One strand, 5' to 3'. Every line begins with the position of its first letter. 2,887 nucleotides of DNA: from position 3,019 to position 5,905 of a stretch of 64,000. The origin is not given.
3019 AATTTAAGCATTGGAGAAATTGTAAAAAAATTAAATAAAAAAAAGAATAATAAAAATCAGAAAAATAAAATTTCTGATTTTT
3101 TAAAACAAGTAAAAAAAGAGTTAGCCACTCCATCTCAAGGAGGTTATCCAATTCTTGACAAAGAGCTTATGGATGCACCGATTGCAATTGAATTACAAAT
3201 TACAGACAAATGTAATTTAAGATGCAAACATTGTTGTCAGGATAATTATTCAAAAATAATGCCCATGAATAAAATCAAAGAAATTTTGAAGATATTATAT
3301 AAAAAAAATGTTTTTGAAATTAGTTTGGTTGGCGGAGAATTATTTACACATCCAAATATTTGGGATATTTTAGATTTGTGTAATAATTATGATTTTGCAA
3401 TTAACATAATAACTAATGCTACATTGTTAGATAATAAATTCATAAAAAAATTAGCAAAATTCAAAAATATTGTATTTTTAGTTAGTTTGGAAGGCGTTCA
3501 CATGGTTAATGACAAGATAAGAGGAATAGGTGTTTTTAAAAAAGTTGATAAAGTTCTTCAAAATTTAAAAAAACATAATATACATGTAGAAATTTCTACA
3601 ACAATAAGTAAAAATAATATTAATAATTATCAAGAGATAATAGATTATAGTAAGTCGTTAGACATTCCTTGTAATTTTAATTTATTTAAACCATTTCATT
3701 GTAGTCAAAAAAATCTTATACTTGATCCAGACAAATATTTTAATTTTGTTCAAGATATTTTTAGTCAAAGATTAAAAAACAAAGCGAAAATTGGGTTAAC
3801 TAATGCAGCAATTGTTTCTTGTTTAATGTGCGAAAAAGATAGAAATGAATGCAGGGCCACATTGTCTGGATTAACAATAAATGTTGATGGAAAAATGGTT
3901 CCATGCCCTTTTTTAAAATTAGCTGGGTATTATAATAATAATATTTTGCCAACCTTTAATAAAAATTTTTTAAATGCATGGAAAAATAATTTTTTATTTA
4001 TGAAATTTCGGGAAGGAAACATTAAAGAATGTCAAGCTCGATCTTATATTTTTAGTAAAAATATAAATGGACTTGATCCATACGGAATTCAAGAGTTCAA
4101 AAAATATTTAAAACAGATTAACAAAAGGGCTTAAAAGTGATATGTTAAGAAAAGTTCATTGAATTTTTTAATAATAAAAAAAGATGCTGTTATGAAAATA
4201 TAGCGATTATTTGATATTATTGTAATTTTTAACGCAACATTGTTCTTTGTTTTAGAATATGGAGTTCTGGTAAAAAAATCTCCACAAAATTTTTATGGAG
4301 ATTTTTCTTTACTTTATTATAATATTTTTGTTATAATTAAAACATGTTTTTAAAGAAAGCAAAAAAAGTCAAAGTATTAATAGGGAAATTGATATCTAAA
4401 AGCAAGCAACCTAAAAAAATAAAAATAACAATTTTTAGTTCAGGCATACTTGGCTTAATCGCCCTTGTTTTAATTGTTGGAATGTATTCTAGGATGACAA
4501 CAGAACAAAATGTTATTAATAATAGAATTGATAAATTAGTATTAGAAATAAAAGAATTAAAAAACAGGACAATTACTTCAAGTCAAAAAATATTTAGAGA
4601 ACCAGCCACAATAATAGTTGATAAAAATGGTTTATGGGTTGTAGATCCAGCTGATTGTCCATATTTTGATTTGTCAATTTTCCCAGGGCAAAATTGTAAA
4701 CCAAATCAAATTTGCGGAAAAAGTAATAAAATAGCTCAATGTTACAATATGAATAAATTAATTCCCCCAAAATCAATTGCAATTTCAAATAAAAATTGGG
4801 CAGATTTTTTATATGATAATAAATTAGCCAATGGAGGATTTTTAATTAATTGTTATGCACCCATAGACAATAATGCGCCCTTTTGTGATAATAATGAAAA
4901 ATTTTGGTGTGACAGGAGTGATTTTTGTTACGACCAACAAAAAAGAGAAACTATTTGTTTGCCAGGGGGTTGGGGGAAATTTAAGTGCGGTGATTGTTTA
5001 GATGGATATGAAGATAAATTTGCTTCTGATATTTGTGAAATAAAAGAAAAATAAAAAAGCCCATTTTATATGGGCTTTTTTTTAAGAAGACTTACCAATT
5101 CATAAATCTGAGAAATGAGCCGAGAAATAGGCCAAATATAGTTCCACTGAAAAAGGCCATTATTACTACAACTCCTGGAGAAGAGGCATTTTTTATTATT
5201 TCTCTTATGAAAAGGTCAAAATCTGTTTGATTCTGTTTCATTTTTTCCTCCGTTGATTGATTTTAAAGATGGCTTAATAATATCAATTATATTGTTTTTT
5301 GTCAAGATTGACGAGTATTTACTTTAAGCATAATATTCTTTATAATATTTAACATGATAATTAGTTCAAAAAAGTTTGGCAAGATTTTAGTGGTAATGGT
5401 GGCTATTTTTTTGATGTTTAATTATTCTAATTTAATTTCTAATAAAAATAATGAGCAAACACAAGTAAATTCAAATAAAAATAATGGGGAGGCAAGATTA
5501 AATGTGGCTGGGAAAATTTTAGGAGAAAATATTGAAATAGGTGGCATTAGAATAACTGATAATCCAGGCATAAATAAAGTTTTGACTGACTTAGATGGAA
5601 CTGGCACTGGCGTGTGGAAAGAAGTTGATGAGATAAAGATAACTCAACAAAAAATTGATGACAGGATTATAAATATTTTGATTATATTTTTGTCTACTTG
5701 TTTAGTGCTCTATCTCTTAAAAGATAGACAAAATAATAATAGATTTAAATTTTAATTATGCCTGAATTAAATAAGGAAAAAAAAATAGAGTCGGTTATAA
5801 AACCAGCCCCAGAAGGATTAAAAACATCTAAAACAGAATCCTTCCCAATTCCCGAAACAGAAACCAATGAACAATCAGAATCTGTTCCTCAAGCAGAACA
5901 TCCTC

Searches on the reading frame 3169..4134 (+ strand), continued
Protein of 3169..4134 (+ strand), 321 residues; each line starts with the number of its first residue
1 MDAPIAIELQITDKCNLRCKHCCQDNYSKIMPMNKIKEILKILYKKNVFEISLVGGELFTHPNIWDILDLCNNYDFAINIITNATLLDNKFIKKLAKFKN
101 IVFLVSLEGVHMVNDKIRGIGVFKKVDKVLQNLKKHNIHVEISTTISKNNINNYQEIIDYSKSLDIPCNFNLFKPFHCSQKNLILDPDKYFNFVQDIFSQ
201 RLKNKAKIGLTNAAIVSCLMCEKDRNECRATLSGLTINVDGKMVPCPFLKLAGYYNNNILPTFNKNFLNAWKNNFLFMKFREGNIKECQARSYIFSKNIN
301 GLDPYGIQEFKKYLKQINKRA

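Call 74: find_encoding_contigs(protein=P0088, flank=3000, max_places=2)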
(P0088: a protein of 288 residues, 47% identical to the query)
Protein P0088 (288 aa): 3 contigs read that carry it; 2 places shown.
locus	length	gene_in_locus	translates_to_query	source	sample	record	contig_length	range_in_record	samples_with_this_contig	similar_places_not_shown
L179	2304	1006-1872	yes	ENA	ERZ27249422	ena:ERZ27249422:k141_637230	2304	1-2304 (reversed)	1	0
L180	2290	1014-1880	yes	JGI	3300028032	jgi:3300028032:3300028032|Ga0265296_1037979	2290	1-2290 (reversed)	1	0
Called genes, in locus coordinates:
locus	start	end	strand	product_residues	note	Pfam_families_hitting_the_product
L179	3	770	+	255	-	?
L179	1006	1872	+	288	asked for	PF04055:Radical_SAM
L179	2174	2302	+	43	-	?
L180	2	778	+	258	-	?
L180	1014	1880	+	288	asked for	PF04055:Radical_SAM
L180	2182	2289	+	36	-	?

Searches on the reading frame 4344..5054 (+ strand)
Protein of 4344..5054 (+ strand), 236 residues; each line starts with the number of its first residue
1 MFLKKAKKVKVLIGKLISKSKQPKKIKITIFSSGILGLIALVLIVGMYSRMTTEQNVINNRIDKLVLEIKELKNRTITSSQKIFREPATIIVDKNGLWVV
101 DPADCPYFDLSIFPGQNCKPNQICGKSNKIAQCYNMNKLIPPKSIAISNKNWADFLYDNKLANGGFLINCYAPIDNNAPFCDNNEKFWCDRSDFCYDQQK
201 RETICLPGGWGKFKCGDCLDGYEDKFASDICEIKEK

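Call 3: search_protein_families(library=pfam, proteins=[window:4344-5054:+], max_evalue=0.01)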
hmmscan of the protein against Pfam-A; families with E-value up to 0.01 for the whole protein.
window:4344-5054:+ (236 aa): 0 families

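Call 4: search_protein_families(library=ncbifam, proteins=[window:4344-5054:+], max_evalue=0.01)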
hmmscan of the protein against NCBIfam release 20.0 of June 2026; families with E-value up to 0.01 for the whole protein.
window:4344-5054:+ (236 aa): 0 families

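Call 14: find_homologous_proteins(query=window:4344-5054:+)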
Query window:4344-5054:+ (236 aa): 1 proteins with E <= 0.001 among 303 candidates.
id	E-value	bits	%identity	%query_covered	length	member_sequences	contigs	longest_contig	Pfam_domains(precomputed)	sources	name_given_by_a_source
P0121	2.3e-158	543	100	100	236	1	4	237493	-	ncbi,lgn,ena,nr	ncbi:hypothetical protein ISS06_00495 [Patescibacteria group bacterium]|nr:hypothetical protein [Pat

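Call 22: search_protein_representatives(protein=window:4344-5054:+)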
Query: 236 residues. Proteins with E-value up to 0.001 (for the whole library): 236; up to 1e-10: 142; up to 1e-30: 9. The best 150 are listed.
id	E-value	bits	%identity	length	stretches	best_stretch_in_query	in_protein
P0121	7.4e-159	543.1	100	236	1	1-236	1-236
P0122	2.8e-33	131.9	47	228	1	97-234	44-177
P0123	5.0e-33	131.1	48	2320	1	92-234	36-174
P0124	2.0e-32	129.1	51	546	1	97-233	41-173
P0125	2.2e-32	128.9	49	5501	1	95-232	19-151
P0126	2.4e-32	128.8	48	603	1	96-234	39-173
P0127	4.3e-32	128.0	50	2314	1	97-234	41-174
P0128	1.1e-31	126.6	48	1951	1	97-234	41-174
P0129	3.3e-31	125.1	47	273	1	97-234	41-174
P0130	6.5e-29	117.6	39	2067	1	94-233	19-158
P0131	5.6e-28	114.5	48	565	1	96-232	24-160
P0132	4.1e-27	111.7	42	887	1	96-233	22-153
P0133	5.2e-27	111.4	42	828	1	95-234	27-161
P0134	6.1e-27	111.1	46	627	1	96-233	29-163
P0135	6.2e-27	111.1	41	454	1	99-233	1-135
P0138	1.6e-26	109.8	46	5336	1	96-234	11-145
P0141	1.2e-25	106.9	47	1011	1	97-233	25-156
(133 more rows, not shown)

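Call 27: search_protein_families(library=pfam, proteins=[P0122, P0123, P0124, P0126, P0128, P0130, P0132, P0141], max_evalue=0.001)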
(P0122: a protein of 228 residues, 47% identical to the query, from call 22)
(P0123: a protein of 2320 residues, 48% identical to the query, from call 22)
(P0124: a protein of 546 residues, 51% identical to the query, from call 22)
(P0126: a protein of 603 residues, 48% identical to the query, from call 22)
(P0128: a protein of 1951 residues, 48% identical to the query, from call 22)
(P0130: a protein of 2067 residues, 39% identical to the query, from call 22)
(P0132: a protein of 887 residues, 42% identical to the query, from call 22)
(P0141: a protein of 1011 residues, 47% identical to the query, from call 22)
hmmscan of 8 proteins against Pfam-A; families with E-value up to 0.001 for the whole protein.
P0122 (228 aa): 0 families

P0123 (2320 aa): 0 families

P0124 (546 aa): 0 families

P0126 (603 aa): 0 families

P0128 (1951 aa): 2 families
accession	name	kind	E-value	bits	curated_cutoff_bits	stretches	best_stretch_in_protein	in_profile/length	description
PF06525.17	SoxE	-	0.00054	19.9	21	0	1383-1413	23-52/149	Sulfocyanin (SoxE) domain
PF09458.16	H_lectin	-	0.0009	19.8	24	0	1744-1788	2-52/67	H-type lectin domain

P0130 (2067 aa): 0 families

P0132 (887 aa): 0 families

P0141 (1011 aa): 0 families

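Call 41: list_cluster_members(proteins=[P0122, P0123, P0124, P0125, P0126, P0130, P0132, P0134, P0138, P0141])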
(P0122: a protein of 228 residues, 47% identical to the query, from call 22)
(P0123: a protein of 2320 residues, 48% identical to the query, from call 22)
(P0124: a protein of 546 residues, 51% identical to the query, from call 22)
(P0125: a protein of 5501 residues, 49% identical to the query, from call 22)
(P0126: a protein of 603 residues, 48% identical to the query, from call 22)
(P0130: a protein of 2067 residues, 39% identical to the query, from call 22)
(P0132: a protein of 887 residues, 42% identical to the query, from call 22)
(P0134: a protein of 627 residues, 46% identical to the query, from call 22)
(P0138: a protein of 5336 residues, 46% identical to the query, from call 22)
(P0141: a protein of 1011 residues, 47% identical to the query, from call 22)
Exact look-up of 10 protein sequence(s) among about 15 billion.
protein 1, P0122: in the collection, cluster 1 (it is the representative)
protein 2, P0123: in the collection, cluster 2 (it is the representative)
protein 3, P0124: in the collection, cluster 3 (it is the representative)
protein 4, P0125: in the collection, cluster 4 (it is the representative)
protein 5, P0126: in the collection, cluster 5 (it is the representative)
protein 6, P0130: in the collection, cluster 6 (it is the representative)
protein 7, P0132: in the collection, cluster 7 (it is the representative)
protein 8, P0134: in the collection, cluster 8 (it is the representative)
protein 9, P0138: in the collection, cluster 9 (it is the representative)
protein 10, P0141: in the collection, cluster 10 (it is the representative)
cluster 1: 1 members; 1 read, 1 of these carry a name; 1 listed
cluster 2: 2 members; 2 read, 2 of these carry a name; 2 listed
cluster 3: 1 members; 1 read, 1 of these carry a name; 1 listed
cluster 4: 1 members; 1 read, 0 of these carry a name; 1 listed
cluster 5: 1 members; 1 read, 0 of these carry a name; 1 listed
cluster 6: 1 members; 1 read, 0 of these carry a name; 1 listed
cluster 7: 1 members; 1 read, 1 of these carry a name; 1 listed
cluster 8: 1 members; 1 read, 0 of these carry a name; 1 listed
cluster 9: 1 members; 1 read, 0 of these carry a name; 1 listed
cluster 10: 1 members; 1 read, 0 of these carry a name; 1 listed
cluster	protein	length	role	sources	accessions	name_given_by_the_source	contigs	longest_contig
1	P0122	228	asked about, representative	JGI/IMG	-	hypothetical protein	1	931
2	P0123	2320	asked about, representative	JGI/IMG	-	hypothetical protein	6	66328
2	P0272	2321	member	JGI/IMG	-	hypothetical protein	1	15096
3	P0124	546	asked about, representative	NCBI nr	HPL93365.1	hypothetical protein [bacterium]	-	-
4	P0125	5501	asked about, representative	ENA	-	-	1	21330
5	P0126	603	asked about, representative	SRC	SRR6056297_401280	-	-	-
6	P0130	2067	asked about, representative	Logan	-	-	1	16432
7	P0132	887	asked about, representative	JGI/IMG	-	hypothetical protein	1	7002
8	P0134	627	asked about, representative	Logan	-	-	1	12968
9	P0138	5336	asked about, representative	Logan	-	-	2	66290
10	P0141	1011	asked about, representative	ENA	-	-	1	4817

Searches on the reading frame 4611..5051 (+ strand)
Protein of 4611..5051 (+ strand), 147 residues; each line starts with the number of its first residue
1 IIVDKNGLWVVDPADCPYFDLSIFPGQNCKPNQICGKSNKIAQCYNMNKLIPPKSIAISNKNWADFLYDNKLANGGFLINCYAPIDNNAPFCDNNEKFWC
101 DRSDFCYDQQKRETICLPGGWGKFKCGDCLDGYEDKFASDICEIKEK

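Call 40: find_homologous_proteins(query=A2, max_evalue=0.00001)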
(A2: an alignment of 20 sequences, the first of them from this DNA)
Query A2 (20 sequences) (147 aa, profile of the alignment): 2 proteins with E <= 0.00001 among 892 candidates.
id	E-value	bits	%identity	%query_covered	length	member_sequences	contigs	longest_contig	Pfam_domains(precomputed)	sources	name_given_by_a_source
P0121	2.9e-51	191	100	100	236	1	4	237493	-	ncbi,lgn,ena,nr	ncbi:hypothetical protein ISS06_00495 [Patescibacteria group bacterium]|nr:hypothetical protein [Pat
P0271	1.3e-20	92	34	72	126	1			-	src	-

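Call 60: predict_structure(alignment_id=A2)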
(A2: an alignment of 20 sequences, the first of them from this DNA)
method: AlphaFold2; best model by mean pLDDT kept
length: 147 residues; sequences in the alignment: 20
mean_pLDDT: 59.9   pTM: 0.56
mean pLDDT of the five models: 59.9, 43.0, 37.0, 36.4, 34.8
residues with pLDDT >= 90: 0; 70-90: 41; 50-70: 59; < 50: 47
segments of 3 or more residues with pLDDT < 50: 1-9, 65-73, 75-85, 87-101
pLDDT, mean of each block of 10 residues (from residue 1): 43 56 59 53 58 68 51 46 41 40 70 76 78 86 79
secondary structure, 60 per line:
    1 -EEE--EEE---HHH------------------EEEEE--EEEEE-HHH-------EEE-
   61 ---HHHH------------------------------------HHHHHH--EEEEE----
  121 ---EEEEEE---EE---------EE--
elements in order: E2-4 E7-9 E34-38 E41-45 E57-59 H64-67 H104-109 E112-116 E124-129

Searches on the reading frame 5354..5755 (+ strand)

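Call 3: search_protein_families(library=pfam, proteins=[window:5354-5755:+], max_evalue=0.01)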
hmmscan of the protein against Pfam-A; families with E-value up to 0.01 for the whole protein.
window:5354-5755:+ (133 aa): 0 families

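Call 4: search_protein_families(library=ncbifam, proteins=[window:5354-5755:+], max_evalue=0.01)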
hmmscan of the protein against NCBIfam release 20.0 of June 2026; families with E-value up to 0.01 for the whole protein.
window:5354-5755:+ (133 aa): 1 family
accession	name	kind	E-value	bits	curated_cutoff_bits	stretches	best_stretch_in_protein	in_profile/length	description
NF033556.1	MerTP_fusion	equivalog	0.0029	17.2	180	1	3-105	77-178/186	mercuric transport protein MerTP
